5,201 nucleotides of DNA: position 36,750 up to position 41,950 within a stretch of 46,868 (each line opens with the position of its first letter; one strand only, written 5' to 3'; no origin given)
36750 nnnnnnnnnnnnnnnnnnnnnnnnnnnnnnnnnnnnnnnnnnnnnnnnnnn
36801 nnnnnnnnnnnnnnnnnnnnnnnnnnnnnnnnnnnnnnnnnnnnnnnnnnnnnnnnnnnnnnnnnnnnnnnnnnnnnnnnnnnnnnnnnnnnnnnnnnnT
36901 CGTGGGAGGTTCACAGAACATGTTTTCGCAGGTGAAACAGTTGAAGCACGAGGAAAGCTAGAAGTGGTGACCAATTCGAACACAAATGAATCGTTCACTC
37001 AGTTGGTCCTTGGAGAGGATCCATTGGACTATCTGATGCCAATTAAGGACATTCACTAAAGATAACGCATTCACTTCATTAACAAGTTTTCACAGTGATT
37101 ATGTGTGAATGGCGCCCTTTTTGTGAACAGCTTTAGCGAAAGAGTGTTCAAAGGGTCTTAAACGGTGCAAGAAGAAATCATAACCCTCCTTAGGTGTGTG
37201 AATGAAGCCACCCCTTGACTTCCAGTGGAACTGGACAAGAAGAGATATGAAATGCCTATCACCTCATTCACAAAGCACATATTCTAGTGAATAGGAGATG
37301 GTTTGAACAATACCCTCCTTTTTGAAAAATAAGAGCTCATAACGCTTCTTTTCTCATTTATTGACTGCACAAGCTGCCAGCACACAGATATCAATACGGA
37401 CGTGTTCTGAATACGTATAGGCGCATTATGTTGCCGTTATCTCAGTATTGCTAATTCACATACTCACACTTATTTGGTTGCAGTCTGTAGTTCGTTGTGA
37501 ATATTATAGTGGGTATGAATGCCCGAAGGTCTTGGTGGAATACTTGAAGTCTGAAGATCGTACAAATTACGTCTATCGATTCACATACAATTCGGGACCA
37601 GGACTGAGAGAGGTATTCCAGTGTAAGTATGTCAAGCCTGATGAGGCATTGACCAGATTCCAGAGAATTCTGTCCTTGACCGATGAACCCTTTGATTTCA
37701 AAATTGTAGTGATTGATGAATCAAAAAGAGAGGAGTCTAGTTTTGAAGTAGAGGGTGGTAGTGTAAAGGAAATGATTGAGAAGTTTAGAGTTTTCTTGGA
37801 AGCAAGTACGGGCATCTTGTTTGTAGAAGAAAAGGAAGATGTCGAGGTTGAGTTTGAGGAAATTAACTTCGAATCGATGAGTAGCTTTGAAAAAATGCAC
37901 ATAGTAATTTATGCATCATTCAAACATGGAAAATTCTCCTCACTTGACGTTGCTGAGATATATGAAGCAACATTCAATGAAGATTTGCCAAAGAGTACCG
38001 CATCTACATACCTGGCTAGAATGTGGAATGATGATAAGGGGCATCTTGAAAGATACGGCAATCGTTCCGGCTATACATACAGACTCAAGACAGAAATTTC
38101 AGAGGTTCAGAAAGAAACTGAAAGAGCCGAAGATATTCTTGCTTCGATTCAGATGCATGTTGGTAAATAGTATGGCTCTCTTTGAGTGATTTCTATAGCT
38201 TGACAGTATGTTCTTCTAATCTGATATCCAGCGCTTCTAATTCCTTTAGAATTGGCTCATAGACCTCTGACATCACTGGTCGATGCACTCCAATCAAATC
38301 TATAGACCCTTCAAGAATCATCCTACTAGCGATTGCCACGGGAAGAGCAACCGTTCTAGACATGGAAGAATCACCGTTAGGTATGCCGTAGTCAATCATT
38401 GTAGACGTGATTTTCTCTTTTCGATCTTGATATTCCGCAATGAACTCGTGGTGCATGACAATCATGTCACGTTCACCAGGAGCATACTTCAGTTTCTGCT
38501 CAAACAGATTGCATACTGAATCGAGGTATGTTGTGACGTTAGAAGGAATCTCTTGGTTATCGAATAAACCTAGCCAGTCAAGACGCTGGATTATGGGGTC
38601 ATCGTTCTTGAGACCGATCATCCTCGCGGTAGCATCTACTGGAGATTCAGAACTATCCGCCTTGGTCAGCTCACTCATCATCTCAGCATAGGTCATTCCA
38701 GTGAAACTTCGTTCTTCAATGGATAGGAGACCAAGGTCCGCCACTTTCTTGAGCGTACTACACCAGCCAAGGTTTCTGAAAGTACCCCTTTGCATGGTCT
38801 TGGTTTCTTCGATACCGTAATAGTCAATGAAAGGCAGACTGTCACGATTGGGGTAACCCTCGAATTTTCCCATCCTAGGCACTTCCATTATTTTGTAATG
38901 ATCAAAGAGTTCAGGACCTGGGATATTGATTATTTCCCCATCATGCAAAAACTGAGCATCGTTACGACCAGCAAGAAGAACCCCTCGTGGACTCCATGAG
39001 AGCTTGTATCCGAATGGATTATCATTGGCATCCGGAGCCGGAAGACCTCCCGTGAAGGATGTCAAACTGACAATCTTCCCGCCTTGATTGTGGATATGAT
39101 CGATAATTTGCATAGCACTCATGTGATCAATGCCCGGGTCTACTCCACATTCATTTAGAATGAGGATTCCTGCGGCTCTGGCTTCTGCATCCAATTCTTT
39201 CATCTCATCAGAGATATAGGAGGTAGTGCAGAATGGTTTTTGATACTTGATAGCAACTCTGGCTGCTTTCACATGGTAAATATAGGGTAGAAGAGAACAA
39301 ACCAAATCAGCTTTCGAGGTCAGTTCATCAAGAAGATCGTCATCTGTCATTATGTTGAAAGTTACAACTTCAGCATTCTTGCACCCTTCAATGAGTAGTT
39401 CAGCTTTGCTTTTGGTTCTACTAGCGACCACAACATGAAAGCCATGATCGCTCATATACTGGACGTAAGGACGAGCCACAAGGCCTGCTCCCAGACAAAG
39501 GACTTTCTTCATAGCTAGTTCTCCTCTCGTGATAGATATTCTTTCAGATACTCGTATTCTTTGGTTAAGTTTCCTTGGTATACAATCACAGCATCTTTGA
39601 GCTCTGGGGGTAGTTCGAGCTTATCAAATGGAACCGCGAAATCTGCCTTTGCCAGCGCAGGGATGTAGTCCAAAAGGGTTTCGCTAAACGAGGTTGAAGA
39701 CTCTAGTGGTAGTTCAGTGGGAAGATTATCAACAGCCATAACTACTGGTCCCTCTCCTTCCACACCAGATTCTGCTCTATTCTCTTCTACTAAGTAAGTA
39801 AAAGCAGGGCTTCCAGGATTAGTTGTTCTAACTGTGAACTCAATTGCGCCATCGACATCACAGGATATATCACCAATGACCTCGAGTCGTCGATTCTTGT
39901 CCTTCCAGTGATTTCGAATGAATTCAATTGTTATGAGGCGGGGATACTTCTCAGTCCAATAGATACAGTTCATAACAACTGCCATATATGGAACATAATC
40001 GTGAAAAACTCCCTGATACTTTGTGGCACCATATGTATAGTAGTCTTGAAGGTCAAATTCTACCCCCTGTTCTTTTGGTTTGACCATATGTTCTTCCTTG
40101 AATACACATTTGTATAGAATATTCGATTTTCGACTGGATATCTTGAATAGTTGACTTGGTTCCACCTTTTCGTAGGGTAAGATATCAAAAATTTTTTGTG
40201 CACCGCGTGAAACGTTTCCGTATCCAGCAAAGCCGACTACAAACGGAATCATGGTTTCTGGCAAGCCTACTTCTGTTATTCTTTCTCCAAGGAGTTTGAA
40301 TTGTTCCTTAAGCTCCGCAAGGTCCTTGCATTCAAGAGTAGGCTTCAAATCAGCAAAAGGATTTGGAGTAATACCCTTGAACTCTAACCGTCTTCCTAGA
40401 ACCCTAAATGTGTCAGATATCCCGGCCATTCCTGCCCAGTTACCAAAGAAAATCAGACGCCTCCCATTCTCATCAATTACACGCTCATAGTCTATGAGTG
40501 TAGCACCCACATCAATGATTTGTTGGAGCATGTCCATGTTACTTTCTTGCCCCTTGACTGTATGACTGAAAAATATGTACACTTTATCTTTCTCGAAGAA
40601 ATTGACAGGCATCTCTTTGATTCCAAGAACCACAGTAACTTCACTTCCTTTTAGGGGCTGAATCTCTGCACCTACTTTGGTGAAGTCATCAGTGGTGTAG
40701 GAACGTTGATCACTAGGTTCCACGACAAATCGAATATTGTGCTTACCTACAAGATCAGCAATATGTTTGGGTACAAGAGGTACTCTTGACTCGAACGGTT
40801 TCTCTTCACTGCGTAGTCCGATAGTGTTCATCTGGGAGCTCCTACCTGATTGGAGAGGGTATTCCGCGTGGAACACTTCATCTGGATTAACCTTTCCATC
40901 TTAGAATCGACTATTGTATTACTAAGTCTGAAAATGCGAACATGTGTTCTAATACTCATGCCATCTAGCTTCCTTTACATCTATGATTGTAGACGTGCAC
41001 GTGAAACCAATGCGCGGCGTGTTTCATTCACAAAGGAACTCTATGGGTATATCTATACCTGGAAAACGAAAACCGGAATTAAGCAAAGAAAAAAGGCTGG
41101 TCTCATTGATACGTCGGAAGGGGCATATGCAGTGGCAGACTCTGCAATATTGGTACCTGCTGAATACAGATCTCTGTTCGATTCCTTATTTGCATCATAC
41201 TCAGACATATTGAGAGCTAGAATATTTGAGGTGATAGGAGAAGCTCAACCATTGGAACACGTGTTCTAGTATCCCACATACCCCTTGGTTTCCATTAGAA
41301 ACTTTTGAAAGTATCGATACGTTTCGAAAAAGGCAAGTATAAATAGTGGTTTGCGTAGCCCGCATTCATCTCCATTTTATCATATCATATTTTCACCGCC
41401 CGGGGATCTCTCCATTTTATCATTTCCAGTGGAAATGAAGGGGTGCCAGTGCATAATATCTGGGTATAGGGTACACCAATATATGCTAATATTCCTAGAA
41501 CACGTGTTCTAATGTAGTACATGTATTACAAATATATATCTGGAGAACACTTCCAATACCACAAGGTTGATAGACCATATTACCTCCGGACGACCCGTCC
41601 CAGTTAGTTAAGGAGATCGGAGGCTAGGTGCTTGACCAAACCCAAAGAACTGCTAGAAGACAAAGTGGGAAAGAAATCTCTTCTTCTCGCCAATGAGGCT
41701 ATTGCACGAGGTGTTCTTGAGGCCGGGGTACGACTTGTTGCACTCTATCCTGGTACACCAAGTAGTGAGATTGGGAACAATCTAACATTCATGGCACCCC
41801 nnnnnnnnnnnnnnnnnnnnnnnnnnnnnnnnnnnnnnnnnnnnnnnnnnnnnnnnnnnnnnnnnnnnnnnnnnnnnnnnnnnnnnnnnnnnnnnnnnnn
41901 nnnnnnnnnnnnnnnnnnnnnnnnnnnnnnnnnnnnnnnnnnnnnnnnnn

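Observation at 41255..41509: Candidate replication origin: inverted ORB pair around an AT-rich core, bracketed by palindromes, 23 kb from cdc6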

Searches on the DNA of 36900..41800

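Call 84: search_rna_families(source=window, start=36900, end=41800, threshold=evalue, max_evalue=1)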
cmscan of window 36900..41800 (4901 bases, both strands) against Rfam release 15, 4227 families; matches with E-value up to 1: 0.
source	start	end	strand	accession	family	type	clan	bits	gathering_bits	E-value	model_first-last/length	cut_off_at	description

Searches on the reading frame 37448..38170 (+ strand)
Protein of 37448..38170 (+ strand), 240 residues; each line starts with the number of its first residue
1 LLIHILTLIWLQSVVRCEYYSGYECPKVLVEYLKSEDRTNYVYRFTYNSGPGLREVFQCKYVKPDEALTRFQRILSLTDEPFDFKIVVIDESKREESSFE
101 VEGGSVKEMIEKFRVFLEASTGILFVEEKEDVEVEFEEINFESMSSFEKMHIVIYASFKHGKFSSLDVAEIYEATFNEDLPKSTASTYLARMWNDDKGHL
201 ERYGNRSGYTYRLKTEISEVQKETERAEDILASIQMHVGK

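Call 13: search_protein_families(library=pfam, proteins=[window:37448-38170:+])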
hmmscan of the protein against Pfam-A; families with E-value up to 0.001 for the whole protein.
window:37448-38170:+ (240 aa): 0 families

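Call 16: search_protein_families(library=ncbifam, proteins=[window:37448-38170:+], max_evalue=0.01)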
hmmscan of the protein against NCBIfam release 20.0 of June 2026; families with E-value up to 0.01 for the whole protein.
window:37448-38170:+ (240 aa): 0 families

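Call 51: search_protein_families(library=pfam, proteins=[window:37448-38170:+], max_evalue=10)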
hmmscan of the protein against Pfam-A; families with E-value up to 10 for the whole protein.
window:37448-38170:+ (240 aa): 2 families
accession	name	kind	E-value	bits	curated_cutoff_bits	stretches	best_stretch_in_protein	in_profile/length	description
PF09269.16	DUF1967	-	0.036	14.5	27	0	91-118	5-31/70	Domain of unknown function (DUF1967)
PF01523.21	PmbA_TldD_1st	-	0.78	10.4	20.9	0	203-230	37-64/65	PmbA/TldA metallopeptidase domain 1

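Call 93: find_homologous_proteins(query=window:37448-38170:+, max_evalue=0.001)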
Query window:37448-38170:+ (240 aa): 302 proteins with E <= 0.001 among 546 candidates; the best 120 are listed.
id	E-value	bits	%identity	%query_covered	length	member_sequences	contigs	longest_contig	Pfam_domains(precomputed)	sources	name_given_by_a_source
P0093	3.4e-130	450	99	88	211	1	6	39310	-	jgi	-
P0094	5.8e-130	450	98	88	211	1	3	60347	-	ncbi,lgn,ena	-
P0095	4.1e-128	444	98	87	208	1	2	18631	-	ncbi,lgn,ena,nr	ncbi:MAG: hypothetical protein AM326_07765 [Candidatus Thorarchaeota archaeon SMTZ-45]|nr:MAG: hypot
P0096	2.6e-127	441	96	88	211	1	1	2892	-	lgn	-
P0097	8.8e-127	439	98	87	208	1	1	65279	-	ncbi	ncbi:MAG: hypothetical protein ACXADF_11470 [Candidatus Thorarchaeota archaeon]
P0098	1.0e-126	439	96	88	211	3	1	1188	-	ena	-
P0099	1.2e-126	439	96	88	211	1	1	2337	-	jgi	jgi:hypothetical protein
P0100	1.4e-126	439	96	88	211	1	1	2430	-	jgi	-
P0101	1.9e-126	438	97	87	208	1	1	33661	-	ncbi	ncbi:MAG: hypothetical protein ACXADD_11640 [Candidatus Thorarchaeota archaeon]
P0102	2.5e-126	438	95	88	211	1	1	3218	-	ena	-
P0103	2.5e-126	438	96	88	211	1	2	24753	-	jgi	jgi:hypothetical protein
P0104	4.3e-126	437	95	88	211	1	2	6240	-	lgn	-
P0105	4.7e-126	437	96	88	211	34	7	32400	-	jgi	jgi:hypothetical protein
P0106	5.2e-126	437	96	87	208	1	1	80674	-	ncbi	ncbi:MAG: hypothetical protein ACXADC_01505 [Candidatus Thorarchaeota archaeon]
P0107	9.5e-125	433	95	87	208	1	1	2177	-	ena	-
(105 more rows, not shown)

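Call 100: search_protein_families(library=pfam, proteins=[window:37535-38170:+], max_evalue=1)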
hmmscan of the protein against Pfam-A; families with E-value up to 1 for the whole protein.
window:37535-38170:+ (211 aa): 2 families
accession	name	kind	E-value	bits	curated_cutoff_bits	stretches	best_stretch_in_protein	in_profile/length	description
PF09269.16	DUF1967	-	0.026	15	27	0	62-90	5-32/70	Domain of unknown function (DUF1967)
PF01523.21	PmbA_TldD_1st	-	0.47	11.1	20.9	0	174-201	37-64/65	PmbA/TldA metallopeptidase domain 1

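Call 101: search_protein_families(library=ncbifam, proteins=[window:37535-38170:+], max_evalue=1)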
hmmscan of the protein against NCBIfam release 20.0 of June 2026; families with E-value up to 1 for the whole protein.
window:37535-38170:+ (211 aa): 1 family
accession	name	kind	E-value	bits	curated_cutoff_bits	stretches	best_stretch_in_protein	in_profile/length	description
TIGR02698.1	CopY_TcrY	equivalog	0.037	14.3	121.95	1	117-205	6-84/130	CopY/TcrY family copper transport repressor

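Call 102: predict_structure(alignment_id=A4)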
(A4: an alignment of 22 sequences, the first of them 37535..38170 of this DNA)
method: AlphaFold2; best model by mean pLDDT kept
length: 211 residues; sequences in the alignment: 22
mean_pLDDT: 68.0   pTM: 0.43
mean pLDDT of the five models: 68.0, 66.1, 60.5, 58.8, 46.6
residues with pLDDT >= 90: 0; 70-90: 111; 50-70: 82; < 50: 18
segments of 3 or more residues with pLDDT < 50: 98-106, 176-178, 207-211
pLDDT, mean of each block of 10 residues (from residue 1): 56 79 73 79 70 75 83 72 79 62 43 72 73 65 65 62 61 60 72 75 55 35
secondary structure, 60 per line:
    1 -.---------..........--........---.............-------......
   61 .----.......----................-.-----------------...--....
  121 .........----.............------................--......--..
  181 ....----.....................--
elements in order: E12-21 E24-31 H35-47 E55-61 E66-72 H77-92 H117-129 H136-146 H153-168 E171-176 E179-184 H189-209

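Call 105: fold_search(model_id=the predicted structure, library=pdb)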
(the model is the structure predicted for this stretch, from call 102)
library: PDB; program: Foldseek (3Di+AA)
matches with E <= 10: 1135; with E <= 0.001: 0
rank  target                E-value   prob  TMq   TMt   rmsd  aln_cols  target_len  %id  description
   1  9qbd_B                1.5e-03  1.00  0.33  0.58   5.7       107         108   18  Crystal structure of Brachyspira hampsonii PadR with Leu88 replaced by 3-aminotyrosine (released 2026-03-11)
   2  8qdf_A                1.5e-03  1.00  0.32  0.58   4.9       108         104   18  Engineered LmrR with Met-89 replaced by para-boronophenylalanine (released 2024-05-01)
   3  4zzd                  1.6e-03  1.00  0.31  0.59   4.6        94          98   17  CRYSTAL STRUCTURE OF MULTIDRUG RESISTANCE REGULATOR LMRR BOUND TO RIBOFLAVIN (released 2015-08-26)
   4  8qdf_C                2.0e-03  1.00  0.31  0.55   4.3        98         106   18  Engineered LmrR with Met-89 replaced by para-boronophenylalanine (released 2024-05-01)
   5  9h9y                  2.7e-03  1.00  0.34  0.62   5.0       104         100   18  Crystal structure of metal-free LmrR_V15Bpy variant BVS in a closed state (released 2025-03-05)
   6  9ha0_B                2.7e-03  1.00  0.31  0.53   4.5        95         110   17  Crystal structure of Cu(II)-bound LmrR_V15Bpy variant BVS (released 2025-03-05)
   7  9qbd_A                3.1e-03  1.00  0.32  0.57   4.3        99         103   17  Crystal structure of Brachyspira hampsonii PadR with Leu88 replaced by 3-aminotyrosine (released 2026-03-11)
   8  3f8f_A                3.5e-03  1.00  0.31  0.52   6.8       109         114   17  Crystal structure of multidrug binding transcriptional regulator LmrR complexed with Daunomycin (released 2008-12-30)
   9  7q34_C                4.5e-03  1.00  0.31  0.55   4.8       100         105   18  Crystal structure of the multidrug binding transcriptional regulator LmrR in complex squaraine dye (released 2022-06-01)
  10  9h9z_A                4.5e-03  1.00  0.31  0.52   6.9       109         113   19  Crystal structure of Cu(II)-bound LmrR_V15Bpy (released 2025-03-05)
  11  7p6f_AAA              4.5e-03  1.00  0.24  0.45   7.0        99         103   11  1.93 A resolution X-ray crystal structure of the transcriptional regulator SrnR from Streptomyces griseus (released 2022-05-25)
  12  6abt_A                4.7e-03  1.00  0.34  0.66   3.9        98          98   16  Crystal structure of transcription factor from Listeria monocytogenes (released 2019-06-05)
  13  6fuu                  4.7e-03  1.00  0.31  0.58   4.6        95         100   17  Transcriptional regulator LmrR with bound heme (released 2018-05-16)
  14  6i8n_B                5.0e-03  1.00  0.31  0.51   6.7       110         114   19  Crystal structure of LmrR with V15 replaced by unnatural amino acid 4-amino-L-phenylalanine (released 2019-01-02)
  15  7qz9_B                5.3e-03  1.00  0.30  0.57   5.0        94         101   17  Transcriptional regulator LmrR with Trp-67 and Trp-96 replaced by the unnatural amino acid 5,6-difluoroTrp (released 2022-11-23)
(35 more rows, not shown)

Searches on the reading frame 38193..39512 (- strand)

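Call 13: search_protein_families(library=pfam, proteins=[window:38193-39512:-])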
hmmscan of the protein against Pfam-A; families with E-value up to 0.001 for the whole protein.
window:38193-39512:- (439 aa): 3 families
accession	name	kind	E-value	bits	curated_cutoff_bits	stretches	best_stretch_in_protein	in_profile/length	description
PF16653.10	Sacchrp_dh_C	-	8e-82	275.7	31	1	123-427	1-262/265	Saccharopine dehydrogenase C-terminal domain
PF03435.24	Sacchrp_dh_NADP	-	1.2e-18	68.1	25.1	1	4-118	1-128/129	Saccharopine dehydrogenase NADP binding domain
PF01488.26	Shikimate_DH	-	1.9e-05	25.2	24.3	1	2-54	13-66/138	Shikimate / quinate 5-dehydrogenase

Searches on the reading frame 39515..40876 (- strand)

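Call 13: search_protein_families(library=pfam, proteins=[window:39515-40876:-])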
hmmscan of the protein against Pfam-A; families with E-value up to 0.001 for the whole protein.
window:39515-40876:- (453 aa): 2 families
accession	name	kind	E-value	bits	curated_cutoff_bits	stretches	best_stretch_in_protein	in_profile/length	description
PF05222.21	AlaDh_PNT_N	-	1.7e-20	74.1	30.4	1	20-151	1-136/136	Alanine dehydrogenase/PNT, N-terminal domain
PF01262.27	AlaDh_PNT_C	-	6.2e-06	26.2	23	1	332-439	123-213/214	Alanine dehydrogenase/PNT, C-terminal domain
